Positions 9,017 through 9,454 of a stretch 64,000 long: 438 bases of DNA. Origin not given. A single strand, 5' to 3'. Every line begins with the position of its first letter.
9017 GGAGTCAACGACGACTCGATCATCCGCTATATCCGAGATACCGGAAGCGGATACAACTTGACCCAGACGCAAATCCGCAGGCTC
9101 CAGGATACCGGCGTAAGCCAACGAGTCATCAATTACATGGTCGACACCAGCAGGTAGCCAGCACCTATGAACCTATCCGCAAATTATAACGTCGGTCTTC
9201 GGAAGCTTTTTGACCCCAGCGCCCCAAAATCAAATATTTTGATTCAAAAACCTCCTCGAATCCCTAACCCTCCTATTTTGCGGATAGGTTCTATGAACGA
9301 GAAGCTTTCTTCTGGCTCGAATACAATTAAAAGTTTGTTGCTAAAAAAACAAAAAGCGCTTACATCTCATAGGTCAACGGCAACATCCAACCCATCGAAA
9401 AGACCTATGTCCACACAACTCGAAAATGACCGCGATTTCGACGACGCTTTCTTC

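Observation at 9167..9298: A 123-bp inverted-repeat element sits on a start codon, and a second copy lies upstream of an unrelated gene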

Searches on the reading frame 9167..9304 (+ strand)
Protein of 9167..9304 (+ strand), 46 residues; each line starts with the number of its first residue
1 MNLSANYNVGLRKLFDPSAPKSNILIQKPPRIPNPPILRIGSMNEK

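Call 38: find_homologous_proteins(query=A4, max_evalue=10)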
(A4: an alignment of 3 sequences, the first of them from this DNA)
Query A4 (3 sequences) (46 aa, profile of the alignment): 12 proteins with E <= 10 among 14 candidates.
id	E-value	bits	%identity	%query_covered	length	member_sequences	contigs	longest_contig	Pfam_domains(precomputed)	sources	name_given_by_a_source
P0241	8.8e-10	56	66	63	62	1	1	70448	-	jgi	jgi:hypothetical protein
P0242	1.1e-6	46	84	54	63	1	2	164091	-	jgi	jgi:hypothetical protein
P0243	1.6e-6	46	50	91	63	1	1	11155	-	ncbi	-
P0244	3.8e-6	45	84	54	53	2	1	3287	-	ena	-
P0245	5.1e-6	44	84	54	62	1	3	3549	-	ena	-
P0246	5.6e-6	44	80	54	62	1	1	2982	-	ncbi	-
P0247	8.1e-6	44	90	46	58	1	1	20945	-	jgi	jgi:hypothetical protein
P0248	1.5e-5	43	84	54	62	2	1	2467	-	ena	-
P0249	1.7e-5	42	84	54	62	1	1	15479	-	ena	-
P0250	4.8e-5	41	76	54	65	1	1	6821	-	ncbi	-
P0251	1.3e-4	40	90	46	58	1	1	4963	-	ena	-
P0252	3.7e-4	38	72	54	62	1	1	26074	-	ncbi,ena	-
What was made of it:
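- Gene callers predicted it in at least 12 assemblies (call 38). No Pfam family is on record for these ORFs (call 38).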

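Call 40: find_encoding_contigs(protein=P0242, flank=10000, max_places=4)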
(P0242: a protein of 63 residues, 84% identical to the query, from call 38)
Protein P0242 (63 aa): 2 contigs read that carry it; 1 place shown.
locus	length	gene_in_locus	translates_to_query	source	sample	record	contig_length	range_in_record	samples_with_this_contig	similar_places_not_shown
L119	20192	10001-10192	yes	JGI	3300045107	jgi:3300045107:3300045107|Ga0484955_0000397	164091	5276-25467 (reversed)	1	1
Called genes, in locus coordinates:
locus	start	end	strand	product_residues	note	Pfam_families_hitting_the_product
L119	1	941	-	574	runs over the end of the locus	-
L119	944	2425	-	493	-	PF00118:Cpn60_TCP1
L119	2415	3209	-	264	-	PF00590:TP_methylase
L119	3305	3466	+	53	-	-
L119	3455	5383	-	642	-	-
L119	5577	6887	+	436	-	PF01225:Mur_ligase, PF08245:Mur_ligase_M, PF02875:Mur_ligase_C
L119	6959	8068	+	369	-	PF10555:MraY_sig1 (weak), PF00953:Glycos_transf_4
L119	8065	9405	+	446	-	PF21799:MurD-like_N (weak), PF08245:Mur_ligase_M, PF02875:Mur_ligase_C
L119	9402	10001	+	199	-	PF01476:LysM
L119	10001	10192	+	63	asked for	-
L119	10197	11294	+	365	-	PF01098:FTSW_RODA_SPOVE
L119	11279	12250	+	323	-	PF03033:Glyco_transf_28, PF04101:Glyco_tran_28_C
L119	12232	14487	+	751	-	PF01225:Mur_ligase, PF08245:Mur_ligase_M, PF02875:Mur_ligase_C, PF01820:Dala_Dala_lig_N, PF02222:ATP-grasp (weak), PF07478:Dala_Dala_lig_C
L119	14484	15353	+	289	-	-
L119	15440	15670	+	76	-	PF13083:KH_KhpA-B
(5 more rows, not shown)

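Call 41: find_encoding_contigs(protein=P0241, flank=10000, max_places=4)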
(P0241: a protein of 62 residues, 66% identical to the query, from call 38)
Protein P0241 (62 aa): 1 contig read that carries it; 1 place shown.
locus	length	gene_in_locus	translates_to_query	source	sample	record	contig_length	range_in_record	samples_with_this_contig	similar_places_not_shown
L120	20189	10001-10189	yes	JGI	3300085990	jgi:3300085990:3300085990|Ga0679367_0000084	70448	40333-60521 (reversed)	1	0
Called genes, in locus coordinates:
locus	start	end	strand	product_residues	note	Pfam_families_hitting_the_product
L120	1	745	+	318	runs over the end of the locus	PF01063:Aminotran_4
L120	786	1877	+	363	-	PF00682:HMGL-like, PF22617:HCS_D2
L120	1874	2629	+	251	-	PF01300:Sua5_yciO_yrdC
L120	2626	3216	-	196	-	PF00694:Aconitase_C, PF27512:LeuD (weak)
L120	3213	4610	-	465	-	PF00330:Aconitase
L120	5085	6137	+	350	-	-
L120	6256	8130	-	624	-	PF00521:DNA_topoisoIV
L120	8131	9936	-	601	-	PF02518:HATPase_c (weak), PF13589:HATPase_c_3 (faint), PF00204:DNA_gyraseB, PF01751:Toprim, PF00986:DNA_gyraseB_C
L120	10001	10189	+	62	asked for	-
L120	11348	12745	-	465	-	PF00773:RNB, PF18614:RNase_II_C_S1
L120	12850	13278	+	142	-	-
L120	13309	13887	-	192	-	-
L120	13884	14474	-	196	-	-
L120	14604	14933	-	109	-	-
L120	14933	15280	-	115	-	PF18924:DUF5674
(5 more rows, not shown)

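Call 42: find_encoding_contigs(protein=P0252, flank=10000, max_places=4)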
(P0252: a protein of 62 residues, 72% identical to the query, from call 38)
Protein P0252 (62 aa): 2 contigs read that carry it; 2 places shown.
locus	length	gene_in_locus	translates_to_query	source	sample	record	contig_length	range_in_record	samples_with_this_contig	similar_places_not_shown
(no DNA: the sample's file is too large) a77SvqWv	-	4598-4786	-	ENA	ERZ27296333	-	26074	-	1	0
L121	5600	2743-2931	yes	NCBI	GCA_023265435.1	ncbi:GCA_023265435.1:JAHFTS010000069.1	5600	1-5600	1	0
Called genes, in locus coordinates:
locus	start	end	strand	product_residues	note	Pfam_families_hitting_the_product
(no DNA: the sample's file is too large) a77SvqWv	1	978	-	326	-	?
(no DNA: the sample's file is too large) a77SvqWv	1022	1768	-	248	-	PF03677:UPF0137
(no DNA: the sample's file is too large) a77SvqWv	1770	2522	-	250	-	PF01656:CbiA, PF06564:CBP_BcsQ, PF10609:ParA (weak), PF13614:AAA_31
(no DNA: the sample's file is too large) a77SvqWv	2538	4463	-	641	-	PF07973:tRNA_SAD, PF00587:tRNA-synt_2b, PF03129:HGTP_anticodon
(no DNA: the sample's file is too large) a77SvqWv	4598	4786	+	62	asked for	-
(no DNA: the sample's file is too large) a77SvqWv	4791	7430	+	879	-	-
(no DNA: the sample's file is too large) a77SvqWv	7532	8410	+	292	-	PF01308:Chlam_OMP (faint)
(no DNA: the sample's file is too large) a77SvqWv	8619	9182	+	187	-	-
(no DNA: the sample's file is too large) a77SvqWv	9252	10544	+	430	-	-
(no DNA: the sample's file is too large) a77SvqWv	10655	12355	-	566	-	PF07690:MFS_1, PF05977:MFS_3 (weak)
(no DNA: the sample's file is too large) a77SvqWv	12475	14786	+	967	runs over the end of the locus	PF04257:RecC_N, PF27451:RecC_4th (faint), PF17946:RecC_C (faint)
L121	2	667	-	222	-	?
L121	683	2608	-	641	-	PF07973:tRNA_SAD, PF00587:tRNA-synt_2b, PF03129:HGTP_anticodon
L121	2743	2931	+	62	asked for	-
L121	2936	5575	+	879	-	-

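Call 49: list_cluster_members(proteins=[P0243, P0246, P0250, P0252, P0244, P0245, P0248, P0249, P0251, P0247])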
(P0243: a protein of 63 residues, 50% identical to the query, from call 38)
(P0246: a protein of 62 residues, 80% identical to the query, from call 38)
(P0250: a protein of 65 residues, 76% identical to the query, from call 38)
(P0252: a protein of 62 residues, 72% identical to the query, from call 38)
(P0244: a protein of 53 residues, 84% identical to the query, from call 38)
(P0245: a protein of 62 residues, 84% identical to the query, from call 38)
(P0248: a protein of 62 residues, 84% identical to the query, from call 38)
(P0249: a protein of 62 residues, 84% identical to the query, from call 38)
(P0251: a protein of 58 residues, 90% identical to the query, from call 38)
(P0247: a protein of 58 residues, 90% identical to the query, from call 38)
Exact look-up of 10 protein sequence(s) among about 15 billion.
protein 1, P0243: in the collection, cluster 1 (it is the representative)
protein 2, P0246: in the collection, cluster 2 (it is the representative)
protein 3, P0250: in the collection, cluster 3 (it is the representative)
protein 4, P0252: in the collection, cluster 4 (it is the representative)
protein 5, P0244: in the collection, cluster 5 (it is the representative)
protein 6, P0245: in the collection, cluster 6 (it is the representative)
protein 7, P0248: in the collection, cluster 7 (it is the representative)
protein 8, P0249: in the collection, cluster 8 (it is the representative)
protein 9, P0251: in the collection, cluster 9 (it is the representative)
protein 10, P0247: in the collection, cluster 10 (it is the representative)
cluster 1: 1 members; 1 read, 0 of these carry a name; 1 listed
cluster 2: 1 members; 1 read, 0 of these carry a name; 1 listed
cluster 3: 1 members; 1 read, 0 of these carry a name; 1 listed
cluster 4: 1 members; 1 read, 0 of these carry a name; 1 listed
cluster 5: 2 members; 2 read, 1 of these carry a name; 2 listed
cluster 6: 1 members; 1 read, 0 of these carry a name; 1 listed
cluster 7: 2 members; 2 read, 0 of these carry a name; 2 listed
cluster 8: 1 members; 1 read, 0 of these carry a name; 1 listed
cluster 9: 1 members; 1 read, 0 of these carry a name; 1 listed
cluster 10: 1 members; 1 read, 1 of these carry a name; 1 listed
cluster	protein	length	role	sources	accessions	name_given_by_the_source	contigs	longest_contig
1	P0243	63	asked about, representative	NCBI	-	-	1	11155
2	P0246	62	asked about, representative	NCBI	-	-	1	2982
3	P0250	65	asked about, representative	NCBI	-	-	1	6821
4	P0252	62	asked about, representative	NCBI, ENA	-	-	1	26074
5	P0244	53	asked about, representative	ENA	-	-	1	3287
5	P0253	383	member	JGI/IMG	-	succinyl-diaminopimelate desuccinylase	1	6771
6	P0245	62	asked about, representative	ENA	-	-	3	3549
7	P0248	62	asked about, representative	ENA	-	-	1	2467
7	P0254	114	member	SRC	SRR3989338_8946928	-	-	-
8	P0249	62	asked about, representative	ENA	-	-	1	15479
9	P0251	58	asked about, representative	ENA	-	-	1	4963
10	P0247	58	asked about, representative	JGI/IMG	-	hypothetical protein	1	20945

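Call 51: find_encoding_contigs(protein=P0243, flank=10000, max_places=3)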
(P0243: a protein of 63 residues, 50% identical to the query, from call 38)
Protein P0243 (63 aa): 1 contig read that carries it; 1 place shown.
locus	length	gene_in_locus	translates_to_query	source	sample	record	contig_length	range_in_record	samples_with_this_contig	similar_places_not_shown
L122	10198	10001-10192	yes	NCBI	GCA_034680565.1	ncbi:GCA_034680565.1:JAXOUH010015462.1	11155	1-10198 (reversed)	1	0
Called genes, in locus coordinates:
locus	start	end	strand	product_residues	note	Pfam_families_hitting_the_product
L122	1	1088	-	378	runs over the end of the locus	PF00712:DNA_pol3_beta, PF02767:DNA_pol3_beta_2, PF02768:DNA_pol3_beta_3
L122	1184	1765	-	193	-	PF12796:Ank_2 (weak), PF00023:Ank (faint), PF13606:Ank_3 (faint)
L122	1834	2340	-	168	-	PF02600:DsbB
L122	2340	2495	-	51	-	-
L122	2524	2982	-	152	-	PF01668:SmpB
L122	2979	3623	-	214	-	PF03741:TerC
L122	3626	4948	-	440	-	-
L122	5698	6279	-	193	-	PF00881:Nitroreductase, PF14512:TM1586_NiRdase (faint)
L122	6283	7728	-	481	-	PF00324:AA_permease, PF13520:AA_permease_2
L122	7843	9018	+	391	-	PF01209:Ubie_methyltran, PF02353:CMAS, PF05175:MTS (weak), PF13489:Methyltransf_23, PF13847:Methyltransf_31, PF08241:Methyltransf_11, PF08242:Methyltransf_12, PF13649:Methyltransf_25, +1 more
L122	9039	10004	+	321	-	-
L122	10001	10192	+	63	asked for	-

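Call 52: find_encoding_contigs(protein=P0247, flank=10000, max_places=3)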
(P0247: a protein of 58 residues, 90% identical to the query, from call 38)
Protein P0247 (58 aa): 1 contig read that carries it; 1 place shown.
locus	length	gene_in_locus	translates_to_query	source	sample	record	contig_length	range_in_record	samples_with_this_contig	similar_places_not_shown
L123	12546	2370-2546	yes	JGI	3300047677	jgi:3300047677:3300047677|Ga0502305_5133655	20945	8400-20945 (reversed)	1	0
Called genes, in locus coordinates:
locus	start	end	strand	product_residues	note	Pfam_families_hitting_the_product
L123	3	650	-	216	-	?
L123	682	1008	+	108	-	-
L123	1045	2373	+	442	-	PF08245:Mur_ligase_M, PF02875:Mur_ligase_C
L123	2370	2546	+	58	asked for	-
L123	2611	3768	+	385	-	PF10555:MraY_sig1 (weak), PF00953:Glycos_transf_4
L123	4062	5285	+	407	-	PF13450:NAD_binding_8 (faint), PF21799:MurD-like_N, PF08245:Mur_ligase_M, PF02875:Mur_ligase_C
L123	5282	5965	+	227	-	PF01476:LysM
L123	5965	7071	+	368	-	PF01098:FTSW_RODA_SPOVE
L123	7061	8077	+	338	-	PF03033:Glyco_transf_28, PF04101:Glyco_tran_28_C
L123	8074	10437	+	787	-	PF01225:Mur_ligase, PF08245:Mur_ligase_M, PF02875:Mur_ligase_C, PF01820:Dala_Dala_lig_N, PF02222:ATP-grasp (weak), PF07478:Dala_Dala_lig_C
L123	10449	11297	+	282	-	PF08478:POTRA_1 (weak)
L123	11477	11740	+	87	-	-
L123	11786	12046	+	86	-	-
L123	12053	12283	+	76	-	PF13083:KH_KhpA-B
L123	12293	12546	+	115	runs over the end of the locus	PF01740:STAS, PF13466:STAS_2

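Call 57: find_encoding_contigs(protein=P0245, flank=10000, max_places=10)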
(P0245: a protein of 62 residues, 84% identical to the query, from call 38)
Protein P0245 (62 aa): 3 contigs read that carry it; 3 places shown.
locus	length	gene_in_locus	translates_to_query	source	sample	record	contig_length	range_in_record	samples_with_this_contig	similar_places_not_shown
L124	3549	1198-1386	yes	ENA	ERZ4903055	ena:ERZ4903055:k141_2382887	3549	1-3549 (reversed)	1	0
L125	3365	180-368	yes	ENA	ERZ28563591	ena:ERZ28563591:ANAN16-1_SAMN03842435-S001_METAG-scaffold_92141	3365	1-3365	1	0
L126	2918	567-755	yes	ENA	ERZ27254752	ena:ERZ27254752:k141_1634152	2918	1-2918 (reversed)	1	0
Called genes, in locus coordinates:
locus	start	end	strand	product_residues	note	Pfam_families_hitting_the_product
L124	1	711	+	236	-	?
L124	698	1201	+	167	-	PF00293:NUDIX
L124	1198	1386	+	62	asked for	-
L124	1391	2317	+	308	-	PF01073:3Beta_HSD, PF01370:Epimerase, PF02719:Polysacc_synt_2, PF04321:RmlD_sub_bind, PF05368:NmrA (weak), PF07993:NAD_binding_4 (faint), PF13460:NAD_binding_10, PF16363:GDP_Man_Dehyd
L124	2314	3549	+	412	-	PF08421:Methyltransf_13, PF13489:Methyltransf_23, PF08242:Methyltransf_12, PF08484:Methyltransf_14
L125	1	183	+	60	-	?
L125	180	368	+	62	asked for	-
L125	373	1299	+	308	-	PF01073:3Beta_HSD, PF01370:Epimerase, PF02719:Polysacc_synt_2, PF04321:RmlD_sub_bind, PF05368:NmrA (weak), PF07993:NAD_binding_4 (faint), PF13460:NAD_binding_10, PF16363:GDP_Man_Dehyd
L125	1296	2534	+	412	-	PF08421:Methyltransf_13, PF13489:Methyltransf_23, PF08242:Methyltransf_12, PF08484:Methyltransf_14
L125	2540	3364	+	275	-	?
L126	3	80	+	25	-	?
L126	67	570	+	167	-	PF00293:NUDIX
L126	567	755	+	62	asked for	-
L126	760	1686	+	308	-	PF01073:3Beta_HSD, PF01370:Epimerase, PF02719:Polysacc_synt_2, PF04321:RmlD_sub_bind, PF05368:NmrA (weak), PF07993:NAD_binding_4 (faint), PF13460:NAD_binding_10, PF16363:GDP_Man_Dehyd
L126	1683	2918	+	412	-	PF08421:Methyltransf_13, PF13489:Methyltransf_23, PF08242:Methyltransf_12, PF08484:Methyltransf_14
